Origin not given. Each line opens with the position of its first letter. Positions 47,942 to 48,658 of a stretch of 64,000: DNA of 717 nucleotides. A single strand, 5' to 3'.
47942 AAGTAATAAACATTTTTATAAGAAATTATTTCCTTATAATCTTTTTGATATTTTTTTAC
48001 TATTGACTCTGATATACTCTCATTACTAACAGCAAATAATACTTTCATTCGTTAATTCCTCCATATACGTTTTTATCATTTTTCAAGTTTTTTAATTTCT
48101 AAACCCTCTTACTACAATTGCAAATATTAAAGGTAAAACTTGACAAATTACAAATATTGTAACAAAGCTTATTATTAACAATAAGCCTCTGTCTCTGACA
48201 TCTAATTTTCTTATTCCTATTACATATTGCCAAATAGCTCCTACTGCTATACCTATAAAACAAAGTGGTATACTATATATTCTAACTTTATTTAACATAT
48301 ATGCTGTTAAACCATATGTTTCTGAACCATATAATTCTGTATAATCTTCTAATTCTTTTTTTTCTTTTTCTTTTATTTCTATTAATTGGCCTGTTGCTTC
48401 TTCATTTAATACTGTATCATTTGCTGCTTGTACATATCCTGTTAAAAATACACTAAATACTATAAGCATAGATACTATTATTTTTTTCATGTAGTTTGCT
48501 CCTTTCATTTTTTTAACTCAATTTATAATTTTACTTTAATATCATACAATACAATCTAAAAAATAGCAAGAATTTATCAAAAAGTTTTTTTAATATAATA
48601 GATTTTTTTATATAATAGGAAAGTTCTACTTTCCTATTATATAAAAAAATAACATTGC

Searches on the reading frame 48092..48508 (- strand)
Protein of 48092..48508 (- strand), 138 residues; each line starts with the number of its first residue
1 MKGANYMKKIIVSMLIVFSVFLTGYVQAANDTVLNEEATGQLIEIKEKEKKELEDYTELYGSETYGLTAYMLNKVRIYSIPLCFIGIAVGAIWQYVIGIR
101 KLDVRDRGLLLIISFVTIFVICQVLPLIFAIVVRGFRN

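Call 20: search_protein_families(library=pfam, proteins=[window:48092-48508:-], max_evalue=0.001)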
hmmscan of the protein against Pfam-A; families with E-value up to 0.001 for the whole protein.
window:48092-48508:- (138 aa): 1 family
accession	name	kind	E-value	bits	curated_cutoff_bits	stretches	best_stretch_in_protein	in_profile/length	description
PF01061.29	ABC2_membrane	-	0.00063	19.8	26.9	0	58-137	83-160/211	ABC-2 type transporter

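Call 41: find_encoding_contigs(protein=window:48092-48508:-, flank=1500, max_places=10)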
Protein window:48092-48508:- (138 aa): no gene with exactly this product is on record in the collection.
